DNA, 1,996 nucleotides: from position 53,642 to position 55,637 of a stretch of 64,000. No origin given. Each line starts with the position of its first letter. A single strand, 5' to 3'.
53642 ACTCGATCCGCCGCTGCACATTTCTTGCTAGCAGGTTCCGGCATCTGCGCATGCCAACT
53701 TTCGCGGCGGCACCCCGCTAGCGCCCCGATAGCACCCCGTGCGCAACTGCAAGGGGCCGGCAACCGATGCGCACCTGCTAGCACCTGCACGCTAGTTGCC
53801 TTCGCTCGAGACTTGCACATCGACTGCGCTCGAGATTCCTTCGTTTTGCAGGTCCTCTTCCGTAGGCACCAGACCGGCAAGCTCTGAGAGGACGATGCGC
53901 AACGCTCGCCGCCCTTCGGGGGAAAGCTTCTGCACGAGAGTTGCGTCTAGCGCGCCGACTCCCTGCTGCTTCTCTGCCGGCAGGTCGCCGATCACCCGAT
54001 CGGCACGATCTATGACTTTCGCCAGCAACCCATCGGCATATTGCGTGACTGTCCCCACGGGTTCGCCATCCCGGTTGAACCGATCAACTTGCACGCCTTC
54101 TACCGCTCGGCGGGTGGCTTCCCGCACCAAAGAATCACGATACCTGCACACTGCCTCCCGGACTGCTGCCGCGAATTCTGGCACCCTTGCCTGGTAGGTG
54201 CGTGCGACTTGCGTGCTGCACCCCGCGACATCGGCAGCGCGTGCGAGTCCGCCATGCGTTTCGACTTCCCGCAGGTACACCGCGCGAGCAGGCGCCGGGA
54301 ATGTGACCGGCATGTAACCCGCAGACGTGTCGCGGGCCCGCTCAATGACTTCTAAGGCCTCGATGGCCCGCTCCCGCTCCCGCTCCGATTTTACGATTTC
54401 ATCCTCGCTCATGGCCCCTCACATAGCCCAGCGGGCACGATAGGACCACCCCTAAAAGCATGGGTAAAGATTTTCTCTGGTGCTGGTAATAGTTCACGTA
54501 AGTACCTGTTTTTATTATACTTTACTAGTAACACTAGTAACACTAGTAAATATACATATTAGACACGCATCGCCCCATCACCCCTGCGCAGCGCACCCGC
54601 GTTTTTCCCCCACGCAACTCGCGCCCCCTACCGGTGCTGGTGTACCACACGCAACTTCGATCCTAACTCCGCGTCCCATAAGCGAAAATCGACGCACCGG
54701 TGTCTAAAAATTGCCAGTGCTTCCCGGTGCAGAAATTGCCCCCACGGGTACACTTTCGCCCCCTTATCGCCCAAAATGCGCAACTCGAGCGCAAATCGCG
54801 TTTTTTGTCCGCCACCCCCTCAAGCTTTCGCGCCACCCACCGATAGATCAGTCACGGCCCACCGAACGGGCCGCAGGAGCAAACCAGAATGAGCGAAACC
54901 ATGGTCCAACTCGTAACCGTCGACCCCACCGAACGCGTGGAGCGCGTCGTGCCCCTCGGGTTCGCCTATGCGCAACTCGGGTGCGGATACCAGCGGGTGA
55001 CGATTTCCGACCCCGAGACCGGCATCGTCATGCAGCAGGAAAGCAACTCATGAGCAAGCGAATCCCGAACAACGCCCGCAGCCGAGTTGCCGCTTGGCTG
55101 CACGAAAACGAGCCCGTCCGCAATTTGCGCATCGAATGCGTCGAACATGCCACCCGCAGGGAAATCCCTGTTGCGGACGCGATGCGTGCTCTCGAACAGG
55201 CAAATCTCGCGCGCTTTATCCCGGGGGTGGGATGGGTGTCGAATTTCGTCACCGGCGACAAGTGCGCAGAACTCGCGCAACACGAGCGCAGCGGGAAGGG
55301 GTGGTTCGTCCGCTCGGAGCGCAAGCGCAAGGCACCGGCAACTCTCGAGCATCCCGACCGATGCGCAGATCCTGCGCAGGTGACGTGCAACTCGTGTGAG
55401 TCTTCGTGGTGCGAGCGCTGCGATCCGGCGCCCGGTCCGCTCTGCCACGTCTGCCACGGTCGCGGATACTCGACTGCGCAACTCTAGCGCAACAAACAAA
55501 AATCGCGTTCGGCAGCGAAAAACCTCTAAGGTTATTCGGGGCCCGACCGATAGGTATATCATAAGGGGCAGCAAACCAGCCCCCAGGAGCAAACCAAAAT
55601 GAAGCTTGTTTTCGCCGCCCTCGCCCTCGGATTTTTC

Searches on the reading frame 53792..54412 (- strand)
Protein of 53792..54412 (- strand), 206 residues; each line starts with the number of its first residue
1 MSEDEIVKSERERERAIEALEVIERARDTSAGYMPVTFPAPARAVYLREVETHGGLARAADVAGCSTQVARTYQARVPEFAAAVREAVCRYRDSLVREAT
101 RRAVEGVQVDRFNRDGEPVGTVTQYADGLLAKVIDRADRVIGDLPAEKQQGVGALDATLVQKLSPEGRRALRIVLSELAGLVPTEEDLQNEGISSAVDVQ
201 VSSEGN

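Call 13: search_protein_families(library=pfam, proteins=[window:53792-54412:-], max_evalue=0.001)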
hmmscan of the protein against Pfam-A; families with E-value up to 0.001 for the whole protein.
window:53792-54412:- (206 aa): 0 families

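Call 29: search_protein_families(library=pfam, proteins=[window:53792-54412:-], max_evalue=0.1)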
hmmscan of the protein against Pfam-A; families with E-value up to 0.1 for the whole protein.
window:53792-54412:- (206 aa): 0 families

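Call 38: search_protein_families(library=phrogs, proteins=[window:53792-54412:-], max_evalue=0.01)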
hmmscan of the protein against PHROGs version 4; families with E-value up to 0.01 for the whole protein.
window:53792-54412:- (206 aa): 1 family
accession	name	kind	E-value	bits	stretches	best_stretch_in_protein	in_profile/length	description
phrog_4044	-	head and packaging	2e-14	54.5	1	41-133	27-119/180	terminase small subunit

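Call 66: search_solved_structures(query=window:53792-54412:-, max_evalue=10, show_alignments=1)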
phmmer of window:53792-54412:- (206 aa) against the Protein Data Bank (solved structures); distinct sequences matched with E-value up to 10: 3.
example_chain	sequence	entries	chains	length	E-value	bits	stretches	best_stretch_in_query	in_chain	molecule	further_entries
5cwf_A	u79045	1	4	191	0.12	15.9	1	10-114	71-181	Designed helical repeat protein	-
6n4v_Af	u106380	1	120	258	0.34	14.5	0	131-180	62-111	Coat protein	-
9if7_LA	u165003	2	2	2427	1.2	12.6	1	30-114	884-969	Prp8 protein homologue, putative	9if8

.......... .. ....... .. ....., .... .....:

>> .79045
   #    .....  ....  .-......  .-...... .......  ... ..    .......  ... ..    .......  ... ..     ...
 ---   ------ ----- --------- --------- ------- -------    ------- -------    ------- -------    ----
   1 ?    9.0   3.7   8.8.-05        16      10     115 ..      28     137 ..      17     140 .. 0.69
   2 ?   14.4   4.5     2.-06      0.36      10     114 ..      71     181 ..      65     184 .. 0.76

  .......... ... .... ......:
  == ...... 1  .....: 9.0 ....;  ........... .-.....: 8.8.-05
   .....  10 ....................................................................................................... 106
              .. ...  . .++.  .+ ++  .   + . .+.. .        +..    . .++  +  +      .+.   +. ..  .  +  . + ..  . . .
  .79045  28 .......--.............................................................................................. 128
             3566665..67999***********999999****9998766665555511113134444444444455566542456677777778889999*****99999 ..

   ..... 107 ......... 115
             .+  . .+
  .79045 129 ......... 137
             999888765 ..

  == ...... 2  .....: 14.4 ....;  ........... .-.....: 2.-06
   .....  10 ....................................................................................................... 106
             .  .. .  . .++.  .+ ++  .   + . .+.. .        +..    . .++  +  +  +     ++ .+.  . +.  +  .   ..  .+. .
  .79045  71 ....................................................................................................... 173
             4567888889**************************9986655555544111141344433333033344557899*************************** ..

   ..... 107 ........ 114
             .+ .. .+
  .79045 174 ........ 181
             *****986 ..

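Call 67: search_protein_families(library=pfam, proteins=[window:53792-54412:-], max_evalue=10)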
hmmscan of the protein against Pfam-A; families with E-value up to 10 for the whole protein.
window:53792-54412:- (206 aa): 0 families

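Call 73: find_homologous_proteins(query=window:53792-54412:-, max_evalue=0.001)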
Query window:53792-54412:- (206 aa): 27 proteins with E <= 0.001 among 5077 candidates.
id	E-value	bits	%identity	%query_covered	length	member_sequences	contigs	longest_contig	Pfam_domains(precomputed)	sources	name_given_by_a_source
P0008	1.1e-122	425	100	100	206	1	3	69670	-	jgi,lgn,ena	-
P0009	8.6e-104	364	87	92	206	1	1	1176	-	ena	-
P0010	3.2e-99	349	83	98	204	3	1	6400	-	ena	-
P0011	2.5e-97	343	82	99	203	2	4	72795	-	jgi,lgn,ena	-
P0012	7.0e-95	335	78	99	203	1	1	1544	-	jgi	jgi:hypothetical protein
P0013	2.6e-94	333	78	99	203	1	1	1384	-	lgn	-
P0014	2.0e-93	330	78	98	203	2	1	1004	-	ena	-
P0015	7.2e-93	328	80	96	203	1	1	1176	-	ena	-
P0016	9.7e-93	328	80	93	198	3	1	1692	-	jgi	jgi:hypothetical protein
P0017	4.0e-92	326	84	91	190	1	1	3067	-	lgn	-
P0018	4.2e-92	326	77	97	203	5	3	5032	-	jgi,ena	-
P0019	8.6e-91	321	77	97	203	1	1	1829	-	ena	-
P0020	1.3e-90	321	78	97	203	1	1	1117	-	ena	-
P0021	7.1e-89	315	82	88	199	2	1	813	-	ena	-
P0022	1.6e-88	314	75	97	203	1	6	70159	-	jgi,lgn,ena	-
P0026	1.4e-85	304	76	93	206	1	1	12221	-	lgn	-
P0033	4.5e-54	202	55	95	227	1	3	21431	-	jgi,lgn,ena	-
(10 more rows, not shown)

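Call 74: find_encoding_contigs(protein=P0011, flank=10000, max_places=1)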
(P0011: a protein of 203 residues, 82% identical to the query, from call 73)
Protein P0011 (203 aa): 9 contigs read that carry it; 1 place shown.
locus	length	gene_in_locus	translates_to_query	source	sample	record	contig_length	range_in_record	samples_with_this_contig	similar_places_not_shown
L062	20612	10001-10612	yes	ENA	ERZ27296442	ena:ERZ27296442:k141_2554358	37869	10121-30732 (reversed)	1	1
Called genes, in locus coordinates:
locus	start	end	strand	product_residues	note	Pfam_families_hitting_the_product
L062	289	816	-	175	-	PF16473:Rv2179c-like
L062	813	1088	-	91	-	-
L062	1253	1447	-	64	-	-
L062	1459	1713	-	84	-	-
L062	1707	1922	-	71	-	-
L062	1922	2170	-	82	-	-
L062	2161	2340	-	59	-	-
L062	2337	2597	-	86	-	-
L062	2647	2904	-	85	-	-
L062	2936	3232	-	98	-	-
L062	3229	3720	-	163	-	PF10263:SprT-like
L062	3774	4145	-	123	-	-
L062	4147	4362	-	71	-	-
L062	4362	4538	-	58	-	-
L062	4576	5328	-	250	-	-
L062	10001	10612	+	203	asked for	-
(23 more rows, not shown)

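Call 75: find_encoding_contigs(protein=P0026, flank=10000, max_places=1)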
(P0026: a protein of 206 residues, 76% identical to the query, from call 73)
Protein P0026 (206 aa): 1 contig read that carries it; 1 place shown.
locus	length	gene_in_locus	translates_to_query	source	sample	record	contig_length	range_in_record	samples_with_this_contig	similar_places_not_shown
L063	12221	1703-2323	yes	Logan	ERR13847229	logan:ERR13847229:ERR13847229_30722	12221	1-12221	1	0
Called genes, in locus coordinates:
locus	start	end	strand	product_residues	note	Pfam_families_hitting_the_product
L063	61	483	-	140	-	-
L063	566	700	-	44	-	-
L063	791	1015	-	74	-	-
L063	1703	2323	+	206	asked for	-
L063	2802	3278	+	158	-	-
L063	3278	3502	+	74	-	-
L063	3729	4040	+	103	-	-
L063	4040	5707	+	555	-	PF17289:Terminase_6C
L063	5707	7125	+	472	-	PF06074:Portal_Mu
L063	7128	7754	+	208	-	PF20557:DnaT_2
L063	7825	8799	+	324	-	PF04233:Phage_Mu_F (weak)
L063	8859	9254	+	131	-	PF14550:Peptidase_S78_2 (weak)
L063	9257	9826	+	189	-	-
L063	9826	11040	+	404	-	-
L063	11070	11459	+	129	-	PF09956:Phage_cement_2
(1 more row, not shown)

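Call 76: find_encoding_contigs(protein=P0033, flank=10000, max_places=1)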
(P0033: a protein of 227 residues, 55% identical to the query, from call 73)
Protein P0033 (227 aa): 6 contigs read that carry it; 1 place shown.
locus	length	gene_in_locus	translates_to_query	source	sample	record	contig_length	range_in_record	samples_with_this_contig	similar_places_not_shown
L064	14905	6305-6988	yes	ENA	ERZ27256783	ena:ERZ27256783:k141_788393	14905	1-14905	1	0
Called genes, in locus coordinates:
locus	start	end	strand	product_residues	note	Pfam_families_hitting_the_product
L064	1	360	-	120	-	?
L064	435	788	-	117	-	-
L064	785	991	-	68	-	-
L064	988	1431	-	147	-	-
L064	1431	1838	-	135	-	-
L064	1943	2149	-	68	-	-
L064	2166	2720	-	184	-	-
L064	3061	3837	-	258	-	-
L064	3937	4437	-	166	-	-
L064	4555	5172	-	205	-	-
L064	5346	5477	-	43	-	-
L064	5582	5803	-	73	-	-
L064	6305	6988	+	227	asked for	-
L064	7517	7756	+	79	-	-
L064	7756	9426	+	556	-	PF17289:Terminase_6C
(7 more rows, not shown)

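Call 88: predict_structure(alignment_id=A4)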
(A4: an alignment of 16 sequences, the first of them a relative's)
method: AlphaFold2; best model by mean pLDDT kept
length: 206 residues; sequences in the alignment: 16
mean_pLDDT: 67.6   pTM: 0.55
mean pLDDT of the five models: 67.6, 64.7, 63.9, 62.8, 59.6
residues with pLDDT >= 90: 27; 70-90: 85; 50-70: 34; < 50: 60
segments of 3 or more residues with pLDDT < 50: 128-130, 140-160, 176-178, 180-206
pLDDT, mean of each block of 10 residues (from residue 1): 77 90 86 84 95 86 88 87 86 75 70 77 60 51 39 41 54 48 46 34 32
secondary structure, 60 per line:
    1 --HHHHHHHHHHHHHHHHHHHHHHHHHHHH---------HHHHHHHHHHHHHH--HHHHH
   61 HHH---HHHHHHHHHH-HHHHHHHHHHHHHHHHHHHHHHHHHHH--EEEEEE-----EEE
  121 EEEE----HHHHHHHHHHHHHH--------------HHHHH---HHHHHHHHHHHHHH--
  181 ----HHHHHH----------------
elements in order: H3-30 H40-53 H56-63 H67-76 H78-104 E107-112 E118-124 H129-142 H157-161 H165-178 H185-190

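Call 90: fold_search(model_id=the predicted structure, library=pdb)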
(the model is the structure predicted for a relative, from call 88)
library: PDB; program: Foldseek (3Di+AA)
matches with E <= 10: 134; with E <= 0.001: 0
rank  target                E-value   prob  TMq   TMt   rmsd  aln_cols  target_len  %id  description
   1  5x80_A                2.4e-01  0.23  0.15  0.20  19.1       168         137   15  CRYSTAL STRUCTURE OF MYCOBACTERIUM TUBERCULOSIS MARR FAMILY PROTEIN RV2887 COMPLEX WITH SALICYLIC ACID (released 2017-08-09)
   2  5x7z                  2.7e-01  0.21  0.15  0.20  19.1       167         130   13  CRYSTAL STRUCTURE OF MYCOBACTERIUM TUBERCULOSIS MARR FAMILY PROTEIN RV2887 COMPLEX WITH P-AMINOSALICYLIC ACID (released 2017-08-09)
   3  4dzp_B                3.0e-01  0.89  0.31  0.46   5.9       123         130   14  Crystal structure of the terminase small subunit gp1 with R48A mutation of the bacterial virus sf6 (released 2012-10-17)
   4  4dzj_A                3.4e-01  0.89  0.32  0.49   5.7       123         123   14  Crystal structure of the terminase small subunit gp1 with K59E mutation of the bacterial virus sf6 (released 2012-10-17)
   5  3cjn                  3.6e-01  0.16  0.15  0.20  19.4       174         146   14  Crystal structure of transcriptional regulator, MarR family, from Silicibacter pomeroyi (released 2008-03-25)
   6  7sqc_W0               3.8e-01  0.12  0.14  0.04  25.7       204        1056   16  Ciliary C1 central pair apparatus isolated from Chlamydomonas reinhardtii (released 2022-04-13)
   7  3zqq_C                4.0e-01  0.25  0.18  0.25  13.6       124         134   20  Crystal structure of the full-length small terminase from a SPP1-like bacteriophage (released 2011-12-28)
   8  3hef_A                7.6e-01  0.66  0.32  0.48   5.7       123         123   15  Crystal structure of the bacteriophage Sf6 terminase small subunit (released 2010-02-09)
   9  4dzj_B                8.5e-01  0.72  0.30  0.43   5.3       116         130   16  Crystal structure of the terminase small subunit gp1 with K59E mutation of the bacterial virus sf6 (released 2012-10-17)
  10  5e1w                  9.0e-01  0.11  0.14  0.16  22.8       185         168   10  Crystal structure of the organohalide sensing RdhR-CbdbA1625 transcriptional regulator in the ligand free form (released 2016-10-05)
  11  3hef_B                1.0e+00  0.66  0.30  0.43   5.3       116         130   16  Crystal structure of the bacteriophage Sf6 terminase small subunit (released 2010-02-09)
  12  22oz_D                1.2e+00  0.11  0.17  0.20  21.9       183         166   16  Structural insights into HpaR-mediated recognition of hrpX and hrpG in Xanthomonas campestris pv. campestris (released 2026-03-11)
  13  3eco_A                1.2e+00  0.08  0.15  0.19  21.5       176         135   11  Crystal structure of MepR, a transcription regulator of the Staphylococcus aureus multidrug efflux pump MepA (released 2009-02-10)
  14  4b9s_A                1.2e+00  0.13  0.22  0.10  12.8       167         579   16  Structure of the high fidelity DNA polymerase I with an oxidative formamidopyrimidine-dG DNA lesion outside of the pre (released 2013-04-17)
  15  2fbh                  1.2e+00  0.08  0.15  0.21  20.9       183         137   16  The crystal structure of transcriptional regulator PA3341 (released 2005-12-20)
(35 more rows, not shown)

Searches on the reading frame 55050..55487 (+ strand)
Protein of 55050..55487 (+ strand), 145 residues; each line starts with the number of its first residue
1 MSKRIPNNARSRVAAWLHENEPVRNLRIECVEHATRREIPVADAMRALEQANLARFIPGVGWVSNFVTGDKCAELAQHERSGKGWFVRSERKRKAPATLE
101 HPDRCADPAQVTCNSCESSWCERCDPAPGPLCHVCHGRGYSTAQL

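Call 29: search_protein_families(library=pfam, proteins=[window:55050-55487:+], max_evalue=0.1)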
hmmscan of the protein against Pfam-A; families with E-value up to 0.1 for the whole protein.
window:55050-55487:+ (145 aa): 2 families
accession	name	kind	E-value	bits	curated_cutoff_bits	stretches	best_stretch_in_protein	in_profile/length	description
PF05077.17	DUF678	-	0.0099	16.4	24.1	1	88-119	8-34/74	Protein of unknown function (DUF678)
PF22586.1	ANCHR-like_BBOX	-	0.011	16.3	27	1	104-124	4-24/39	ANCHR-like B-box zinc-binding domain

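Call 38: search_protein_families(library=phrogs, proteins=[window:55050-55487:+], max_evalue=0.01)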
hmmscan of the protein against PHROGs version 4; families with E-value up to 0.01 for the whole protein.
window:55050-55487:+ (145 aa): 0 families
